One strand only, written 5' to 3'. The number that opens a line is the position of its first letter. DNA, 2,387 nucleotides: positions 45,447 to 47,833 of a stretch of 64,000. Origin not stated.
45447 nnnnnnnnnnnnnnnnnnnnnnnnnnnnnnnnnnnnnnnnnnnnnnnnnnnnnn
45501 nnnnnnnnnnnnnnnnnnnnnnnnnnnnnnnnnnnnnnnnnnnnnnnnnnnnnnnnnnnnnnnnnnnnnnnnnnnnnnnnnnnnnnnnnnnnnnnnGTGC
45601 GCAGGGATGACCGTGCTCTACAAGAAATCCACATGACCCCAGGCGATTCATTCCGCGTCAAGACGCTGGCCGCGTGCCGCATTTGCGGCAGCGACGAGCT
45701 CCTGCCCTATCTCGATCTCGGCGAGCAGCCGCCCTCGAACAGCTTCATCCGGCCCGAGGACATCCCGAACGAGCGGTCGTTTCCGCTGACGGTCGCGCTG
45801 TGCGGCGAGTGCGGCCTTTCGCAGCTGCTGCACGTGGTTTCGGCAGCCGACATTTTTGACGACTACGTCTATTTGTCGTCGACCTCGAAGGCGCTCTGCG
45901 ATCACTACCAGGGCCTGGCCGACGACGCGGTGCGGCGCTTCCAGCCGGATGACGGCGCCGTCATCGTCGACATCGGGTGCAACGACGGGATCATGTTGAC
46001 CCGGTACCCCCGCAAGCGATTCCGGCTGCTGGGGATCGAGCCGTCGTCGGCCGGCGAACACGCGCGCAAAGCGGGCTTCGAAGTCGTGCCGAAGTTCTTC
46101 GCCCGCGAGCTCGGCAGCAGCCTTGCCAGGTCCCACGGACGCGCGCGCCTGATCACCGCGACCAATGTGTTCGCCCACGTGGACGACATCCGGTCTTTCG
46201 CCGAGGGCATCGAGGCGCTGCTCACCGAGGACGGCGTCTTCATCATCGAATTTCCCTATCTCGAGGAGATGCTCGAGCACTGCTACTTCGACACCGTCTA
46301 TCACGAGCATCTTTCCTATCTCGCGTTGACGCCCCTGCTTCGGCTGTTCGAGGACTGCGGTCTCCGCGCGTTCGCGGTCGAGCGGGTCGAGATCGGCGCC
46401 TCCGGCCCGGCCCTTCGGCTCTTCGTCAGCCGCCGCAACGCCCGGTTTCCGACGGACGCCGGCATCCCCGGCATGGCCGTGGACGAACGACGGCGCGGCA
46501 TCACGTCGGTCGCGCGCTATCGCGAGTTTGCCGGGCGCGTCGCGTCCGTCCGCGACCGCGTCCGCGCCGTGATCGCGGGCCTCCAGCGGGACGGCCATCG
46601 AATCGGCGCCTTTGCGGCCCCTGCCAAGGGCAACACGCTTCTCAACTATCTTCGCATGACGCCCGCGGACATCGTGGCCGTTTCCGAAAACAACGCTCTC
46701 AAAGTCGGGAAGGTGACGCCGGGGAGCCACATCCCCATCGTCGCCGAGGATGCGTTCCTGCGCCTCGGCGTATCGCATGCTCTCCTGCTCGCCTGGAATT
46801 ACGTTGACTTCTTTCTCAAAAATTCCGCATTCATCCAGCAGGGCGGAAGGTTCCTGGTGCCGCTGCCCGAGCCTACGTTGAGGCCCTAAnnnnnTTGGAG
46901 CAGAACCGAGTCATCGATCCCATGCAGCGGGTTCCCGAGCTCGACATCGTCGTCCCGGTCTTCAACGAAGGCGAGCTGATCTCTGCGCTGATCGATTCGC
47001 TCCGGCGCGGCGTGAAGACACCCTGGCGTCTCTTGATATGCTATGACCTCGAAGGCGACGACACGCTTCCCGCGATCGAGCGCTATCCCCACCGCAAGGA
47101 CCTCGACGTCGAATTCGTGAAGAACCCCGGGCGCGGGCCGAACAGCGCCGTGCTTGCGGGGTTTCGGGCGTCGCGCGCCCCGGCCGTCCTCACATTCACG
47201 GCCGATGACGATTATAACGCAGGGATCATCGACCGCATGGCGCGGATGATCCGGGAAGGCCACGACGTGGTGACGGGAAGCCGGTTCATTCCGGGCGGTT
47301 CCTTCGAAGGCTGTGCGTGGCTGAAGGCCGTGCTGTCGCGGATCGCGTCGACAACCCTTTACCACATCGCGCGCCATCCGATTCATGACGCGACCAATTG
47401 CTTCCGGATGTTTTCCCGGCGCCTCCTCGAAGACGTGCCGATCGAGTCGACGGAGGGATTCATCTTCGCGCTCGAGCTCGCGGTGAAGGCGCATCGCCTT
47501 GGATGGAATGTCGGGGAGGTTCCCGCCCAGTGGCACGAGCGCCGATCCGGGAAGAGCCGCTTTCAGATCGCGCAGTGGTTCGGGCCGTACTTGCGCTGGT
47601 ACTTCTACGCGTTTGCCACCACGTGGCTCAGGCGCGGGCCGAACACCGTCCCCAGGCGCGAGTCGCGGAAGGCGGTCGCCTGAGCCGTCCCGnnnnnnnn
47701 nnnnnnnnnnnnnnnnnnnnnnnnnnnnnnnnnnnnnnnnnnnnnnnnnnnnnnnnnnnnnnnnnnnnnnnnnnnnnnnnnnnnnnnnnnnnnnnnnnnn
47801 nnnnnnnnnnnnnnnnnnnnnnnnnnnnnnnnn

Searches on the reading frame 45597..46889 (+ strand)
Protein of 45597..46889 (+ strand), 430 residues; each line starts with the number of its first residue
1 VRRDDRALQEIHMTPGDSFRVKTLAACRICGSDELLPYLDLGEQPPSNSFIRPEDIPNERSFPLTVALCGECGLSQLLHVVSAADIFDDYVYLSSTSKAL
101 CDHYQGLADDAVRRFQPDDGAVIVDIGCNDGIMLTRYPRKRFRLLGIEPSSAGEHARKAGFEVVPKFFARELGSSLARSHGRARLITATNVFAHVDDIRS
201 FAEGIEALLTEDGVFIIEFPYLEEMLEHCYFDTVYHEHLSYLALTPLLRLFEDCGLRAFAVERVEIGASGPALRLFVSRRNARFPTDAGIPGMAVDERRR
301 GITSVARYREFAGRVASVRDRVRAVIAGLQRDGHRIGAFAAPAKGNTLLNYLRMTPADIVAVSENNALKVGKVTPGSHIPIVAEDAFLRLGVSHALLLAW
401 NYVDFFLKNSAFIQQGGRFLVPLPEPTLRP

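Call 4: search_protein_families(library=pfam, proteins=[window:45597-46889:+], max_evalue=0.001)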
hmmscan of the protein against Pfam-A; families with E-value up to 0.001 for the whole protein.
window:45597-46889:+ (430 aa): 5 families
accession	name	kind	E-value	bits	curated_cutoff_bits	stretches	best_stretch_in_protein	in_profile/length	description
PF08484.17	Methyltransf_14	-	3.2e-35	121.7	23.5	1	270-424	4-160/160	C-methyltransferase C-terminal domain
PF08421.16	Methyltransf_13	-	4.8e-21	75.1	31.3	1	27-87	1-62/62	Putative zinc binding domain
PF13489.12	Methyltransf_23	-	2.2e-16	60.5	27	1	104-257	5-160/164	Methyltransferase domain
PF08242.18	Methyltransf_12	-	9.8e-07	29.9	30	1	124-215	1-98/98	Methyltransferase domain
PF08241.18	Methyltransf_11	-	0.00074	20.6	21.2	0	124-217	1-95/95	Methyltransferase domain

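Call 23: search_protein_families(library=ncbifam, proteins=[window:45597-46889:+], max_evalue=0.01)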
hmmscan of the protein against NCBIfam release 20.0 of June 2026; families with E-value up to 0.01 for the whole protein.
window:45597-46889:+ (430 aa): 2 families
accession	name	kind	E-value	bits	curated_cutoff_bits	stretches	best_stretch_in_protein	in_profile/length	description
TIGR01983.1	UbiG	equivalog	0.00087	18.7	102.95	1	117-217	47-151/228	bifunctional 2-polyprenyl-6-hydroxyphenol methylase/3-demethylubiquinol 3-O-methyltransferase UbiG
NF045667.1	MTase_DVU1556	equivalog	0.0016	17.9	155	1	107-217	10-119/213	DVU_1556 family methyltransferase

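Call 46: search_dna_similar(query=window:45597-46889:+, collection=plasmids, mode=protein, max_evalue=1e-30, max_rows=15)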
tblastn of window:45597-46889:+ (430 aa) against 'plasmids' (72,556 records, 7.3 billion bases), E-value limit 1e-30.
Records with a match: 169; places in all: 185; records where one place covers at least 80% of the query: 166.
Best place of each record, by identity: <60% 169.
By first word of the organism name: Sinorhizobium 58; Streptomyces 21; Rhizobium 11; Bacillus 10; Leisingera 9; Roseibium 6; Shinella 6; Brachyspira 6; Ensifer 5; Labrenzia 4; and 22 more.
By predicted mobility (MOB-suite, as given by PLSDB): non-mobilizable 103; mobilizable 59; conjugative 7.
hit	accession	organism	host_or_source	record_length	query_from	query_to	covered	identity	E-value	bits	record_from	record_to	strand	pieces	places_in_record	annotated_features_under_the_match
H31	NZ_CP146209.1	Sinorhizobium meliloti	-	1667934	22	425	94%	39.2%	2e-71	251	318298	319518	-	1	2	none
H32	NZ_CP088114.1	Sinorhizobium meliloti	cell culture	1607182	22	425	94%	39.2%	3e-71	251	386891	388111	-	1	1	none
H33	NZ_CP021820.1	Sinorhizobium meliloti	Medicago truncatula,Single Cell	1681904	22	425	94%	39.2%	3e-71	251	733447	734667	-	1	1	none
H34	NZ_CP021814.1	Sinorhizobium meliloti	Medicago truncatula,Single Cell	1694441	22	425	94%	39.2%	3e-71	251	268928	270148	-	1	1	none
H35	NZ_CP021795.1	Sinorhizobium meliloti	Medicago sativa,Single Cell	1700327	22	425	94%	39.2%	3e-71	251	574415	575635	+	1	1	none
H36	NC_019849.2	Sinorhizobium meliloti GR4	-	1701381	22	425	94%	39.2%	3e-71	251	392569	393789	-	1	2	none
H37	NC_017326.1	Sinorhizobium meliloti SM11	-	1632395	22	425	94%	39.2%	3e-70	248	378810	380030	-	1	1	none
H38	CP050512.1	Sinorhizobium meliloti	Medicago sativa,cell culture,root nodule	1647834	22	425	94%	39.2%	3e-70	248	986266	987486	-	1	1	class I SAM-dependent methyltransferase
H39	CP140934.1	Sinorhizobium meliloti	Medicago lupulina,whole organism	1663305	22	425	94%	39.2%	3e-70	248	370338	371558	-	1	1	class I SAM-dependent methyltransferase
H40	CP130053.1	Sinorhizobium meliloti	Medicago,Cell culture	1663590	22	425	94%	39.2%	3e-70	248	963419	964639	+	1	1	class I SAM-dependent methyltransferase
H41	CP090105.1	Sinorhizobium meliloti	Medicago,Cell culture,Plant nodule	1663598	22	425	94%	39.2%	3e-70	248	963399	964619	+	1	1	class I SAM-dependent methyltransferase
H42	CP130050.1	Sinorhizobium meliloti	Medicago,Cell culture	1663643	22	425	94%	39.2%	3e-70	248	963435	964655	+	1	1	class I SAM-dependent methyltransferase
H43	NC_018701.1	Sinorhizobium meliloti Rm41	-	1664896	22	425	94%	39.2%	3e-70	248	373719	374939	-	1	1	none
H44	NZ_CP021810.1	Sinorhizobium meliloti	Medicago sativa,Single Cell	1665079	22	425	94%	39.2%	3e-70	248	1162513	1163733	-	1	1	none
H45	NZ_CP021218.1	Sinorhizobium meliloti RU11/001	-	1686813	22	425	94%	39.2%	3e-70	248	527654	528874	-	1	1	none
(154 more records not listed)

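Call 56: find_related_loci(query=window:45633-46889:+, collection=metagenome_contigs, flank=8000)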
Query window:45633-46889:+ (418 aa) in metagenome_contigs; peptide patterns used: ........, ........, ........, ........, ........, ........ (x = any residue, [..] = any of these).
145 stretches matched a pattern; 4 encode a relative of the query (tblastn E <= 1e-3); 4 distinct loci.
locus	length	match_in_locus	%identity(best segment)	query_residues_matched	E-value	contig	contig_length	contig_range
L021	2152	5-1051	48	71-418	4e-106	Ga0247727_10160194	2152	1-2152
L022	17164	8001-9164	38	15-416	6e-74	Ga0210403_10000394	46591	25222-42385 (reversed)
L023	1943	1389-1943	57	7-191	1e-69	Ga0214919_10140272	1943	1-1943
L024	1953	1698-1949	69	14-97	3e-32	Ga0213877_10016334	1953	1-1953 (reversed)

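Call 58: find_homologous_proteins(query=window:45633-46889:+, max_evalue=1e-30)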
Query window:45633-46889:+ (418 aa): 4469 proteins with E <= 1e-30 among 8000 candidates; the best 120 are listed.
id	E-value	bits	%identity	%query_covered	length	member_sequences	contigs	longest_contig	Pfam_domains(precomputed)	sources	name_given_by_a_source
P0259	5.9e-280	946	100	100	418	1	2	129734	PF13489.13,PF08421.17,PF08484.18,PF08242.19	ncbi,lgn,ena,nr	ncbi:MAG: class I SAM-dependent methyltransferase [Rhodospirillales bacterium]|nr:class I SAM-depend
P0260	1.3e-183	629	66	100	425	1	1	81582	PF13489.13,PF08421.17,PF08484.18,PF08242.19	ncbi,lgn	-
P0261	2.7e-182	625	66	100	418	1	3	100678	PF13489.13,PF08421.17,PF08484.18,PF08242.19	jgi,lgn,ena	jgi:hypothetical protein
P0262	5.0e-180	617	65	100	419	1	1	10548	PF13489.13,PF08421.17,PF08484.18,PF08242.19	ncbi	-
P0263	6.4e-180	617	66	99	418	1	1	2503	PF13489.13,PF08421.17,PF08484.18,PF08242.19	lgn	-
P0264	1.7e-178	612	63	100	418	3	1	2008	PF13489.13,PF08421.17,PF08484.18,PF08241.19,PF08242.19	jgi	-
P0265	1.6e-177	609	64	100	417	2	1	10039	PF13489.13,PF08421.17,PF08484.18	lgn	-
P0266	7.3e-177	607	64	99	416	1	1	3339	PF13489.13,PF08421.17,PF08484.18,PF08242.19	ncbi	-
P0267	2.1e-176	605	64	100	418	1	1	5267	PF13489.13,PF08421.17,PF08484.18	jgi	-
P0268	3.1e-176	605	64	99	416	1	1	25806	PF13489.13,PF08421.17,PF08484.18,PF08241.19,PF08242.19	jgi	-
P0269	3.8e-176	604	64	100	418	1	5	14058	PF13489.13,PF08421.17,PF08484.18,PF08242.19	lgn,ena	-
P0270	9.7e-176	603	65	100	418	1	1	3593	PF13489.13,PF08421.17,PF08484.18,PF08241.19,PF08242.19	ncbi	-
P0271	1.3e-175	603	64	99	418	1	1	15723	PF13489.13,PF08421.17,PF08484.18,PF08242.19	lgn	-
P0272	1.3e-175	602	64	99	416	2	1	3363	PF13489.13,PF08421.17,PF08484.18,PF08242.19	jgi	jgi:hypothetical protein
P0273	2.9e-175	601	65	100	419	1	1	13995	PF13489.13,PF08421.17,PF08484.18,PF08242.19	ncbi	-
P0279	8.5e-173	593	64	99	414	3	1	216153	PF13489.13,PF08421.17,PF08484.18,PF08241.19,PF08242.19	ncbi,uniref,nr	ncbi:class I SAM-dependent methyltransferase [Magnetospirillum moscoviense]|uniref:Methyltransferase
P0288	4.6e-169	581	60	99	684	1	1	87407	PF13489.13,PF08421.17,PF13641.13,PF08484.18,PF00535.33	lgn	-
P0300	2.7e-167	575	62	96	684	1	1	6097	PF13489.13,PF08421.17,PF13641.13,PF08484.18,PF00535.33,PF08241.19,PF08242.19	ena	-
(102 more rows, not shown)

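Call 59: find_encoding_contigs(protein=P0279, flank=10000, max_places=1)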
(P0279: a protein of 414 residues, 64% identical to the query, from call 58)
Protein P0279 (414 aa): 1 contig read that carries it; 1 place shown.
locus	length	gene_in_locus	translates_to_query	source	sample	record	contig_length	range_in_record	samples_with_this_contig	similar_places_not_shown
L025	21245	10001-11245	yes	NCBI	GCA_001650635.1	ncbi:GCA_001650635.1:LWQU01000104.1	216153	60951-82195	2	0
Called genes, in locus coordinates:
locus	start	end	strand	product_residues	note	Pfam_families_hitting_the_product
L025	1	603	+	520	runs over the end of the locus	-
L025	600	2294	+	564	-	PF07940:Hepar_II_III_C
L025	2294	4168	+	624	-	PF13522:GATase_6, PF13537:GATase_7, PF00733:Asn_synthase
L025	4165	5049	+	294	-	PF00535:Glycos_transf_2, PF10111:Glyco_tranf_2_2 (weak), PF13641:Glyco_tranf_2_3, PF13632:Glyco_trans_2_3 (weak)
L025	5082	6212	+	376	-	PF00657:Lipase_GDSL (faint), PF13472:Lipase_GDSL_2 (weak)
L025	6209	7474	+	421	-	PF04932:Wzy_C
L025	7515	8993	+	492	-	-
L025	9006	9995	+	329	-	PF00106:adh_short (weak), PF01073:3Beta_HSD, PF01370:Epimerase, PF02719:Polysacc_synt_2, PF04321:RmlD_sub_bind, PF05368:NmrA, PF13460:NAD_binding_10, PF16363:GDP_Man_Dehyd, +1 more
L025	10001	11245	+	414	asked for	PF08421:Methyltransf_13, PF13489:Methyltransf_23, PF08241:Methyltransf_11 (weak), PF08242:Methyltransf_12, PF08484:Methyltransf_14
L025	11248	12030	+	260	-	PF01370:Epimerase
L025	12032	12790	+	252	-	PF00535:Glycos_transf_2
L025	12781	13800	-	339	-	PF01073:3Beta_HSD, PF01370:Epimerase, PF02719:Polysacc_synt_2, PF04321:RmlD_sub_bind, PF05368:NmrA, PF16363:GDP_Man_Dehyd, PF13460:NAD_binding_10 (weak)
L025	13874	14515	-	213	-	PF01583:APS_kinase, PF13671:AAA_33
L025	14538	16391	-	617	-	PF13522:GATase_6, PF13537:GATase_7, PF00733:Asn_synthase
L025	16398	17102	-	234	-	PF00535:Glycos_transf_2, PF10111:Glyco_tranf_2_2, PF13641:Glyco_tranf_2_3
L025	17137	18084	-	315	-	PF01073:3Beta_HSD (faint), PF01370:Epimerase, PF04321:RmlD_sub_bind (faint), PF07993:NAD_binding_4 (faint), PF16363:GDP_Man_Dehyd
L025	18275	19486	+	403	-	PF03721:UDPG_MGDP_dh_N, PF00984:UDPG_MGDP_dh, PF03720:UDPG_MGDP_dh_C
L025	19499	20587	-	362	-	PF02350:Epimerase_2, PF13579:Glyco_trans_4_4 (faint)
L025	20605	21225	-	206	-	PF13580:SIS_2, PF01380:SIS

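Call 72: search_solved_structures(query=window:45633-46889:+, max_evalue=0.001)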
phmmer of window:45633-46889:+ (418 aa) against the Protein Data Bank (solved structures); distinct sequences matched with E-value up to 0.001: 10.
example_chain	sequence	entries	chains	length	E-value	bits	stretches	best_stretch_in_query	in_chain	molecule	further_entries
4rv9_A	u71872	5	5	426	2.1e-81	277.3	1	10-418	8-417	D-mycarose 3-C-methyltransferase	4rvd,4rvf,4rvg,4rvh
3ndi_A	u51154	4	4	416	6.6e-70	239.5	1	12-416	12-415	Methyltransferase | TcaB9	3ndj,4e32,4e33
4e2y_A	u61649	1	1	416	1.7e-69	238.1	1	12-416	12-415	TcaB9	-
4e31_A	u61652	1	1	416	2e-69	237.9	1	12-416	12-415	TcaB9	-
4e2x_A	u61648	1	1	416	2.4e-69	237.6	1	12-416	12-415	TcaB9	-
4e2z_A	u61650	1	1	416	6e-69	236.3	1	12-416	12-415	TcaB9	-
4e2w_A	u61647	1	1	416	6e-69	236.3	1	12-416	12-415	TcaB9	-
5t6b_A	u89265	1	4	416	6.6e-69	236.2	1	12-416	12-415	Sugar 3-C-methyl transferase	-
4e30_A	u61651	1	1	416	1.5e-68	235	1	12-416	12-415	TcaB9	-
5t64_A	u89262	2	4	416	2e-68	234.6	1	12-413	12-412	Sugar 3-C-methyl transferase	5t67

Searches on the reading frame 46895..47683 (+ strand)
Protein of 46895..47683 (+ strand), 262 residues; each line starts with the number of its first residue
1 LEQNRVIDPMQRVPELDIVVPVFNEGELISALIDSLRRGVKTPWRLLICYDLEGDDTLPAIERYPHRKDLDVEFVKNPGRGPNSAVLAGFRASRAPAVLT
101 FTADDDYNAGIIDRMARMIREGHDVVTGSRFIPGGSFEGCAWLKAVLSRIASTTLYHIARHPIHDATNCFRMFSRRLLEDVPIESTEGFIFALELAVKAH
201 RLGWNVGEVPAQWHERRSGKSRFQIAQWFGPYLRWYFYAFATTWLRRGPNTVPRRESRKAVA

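Call 9: search_protein_families(library=pfam, proteins=[window:46895-47683:+], max_evalue=0.001)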
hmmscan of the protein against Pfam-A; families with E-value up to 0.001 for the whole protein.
window:46895-47683:+ (262 aa): 2 families
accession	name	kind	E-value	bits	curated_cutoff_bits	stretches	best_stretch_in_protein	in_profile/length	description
PF00535.33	Glycos_transf_2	-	3.4e-20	73.1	23.3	1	18-180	2-166/168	Glycosyl transferase family 2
PF12804.13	NTP_transf_3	-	0.00049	20.7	27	1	62-127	50-120/160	MobA-like NTP transferase domain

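Call 47: search_protein_families(library=ncbifam, proteins=[window:46895-47683:+], max_evalue=0.00001)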
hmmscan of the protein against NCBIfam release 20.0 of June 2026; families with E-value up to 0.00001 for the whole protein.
window:46895-47683:+ (262 aa): 5 families
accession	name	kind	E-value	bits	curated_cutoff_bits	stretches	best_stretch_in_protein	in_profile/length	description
NF041391.1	DPhHxTase_Halo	equivalog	2.9e-12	46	375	1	23-218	4-188/213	dolichyl-phosphate hexose transferase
NF058614.1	PPMAGASynPpgS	equivalog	4.1e-11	42.7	370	1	18-212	4-195/226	polyprenyl-phospho-N-acetylgalactosaminyl synthase PpgS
NF047588.1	GlcsyltransPgfSStrep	equivalog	1.5e-10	40.8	500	1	16-225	3-207/308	glycosyltransferase PgfS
TIGR04182.1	glyco_TIGR04182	equivalog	1.9e-10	40.7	325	1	18-219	4-196/293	S-layer glycoprotein N-glycosyltransferase AglJ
NF007986.1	PRK10714.1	equivalog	8.2e-09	34.9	529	1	11-226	3-213/316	undecaprenyl-phosphate 4-deoxy-4-formamido-L-arabinose transferase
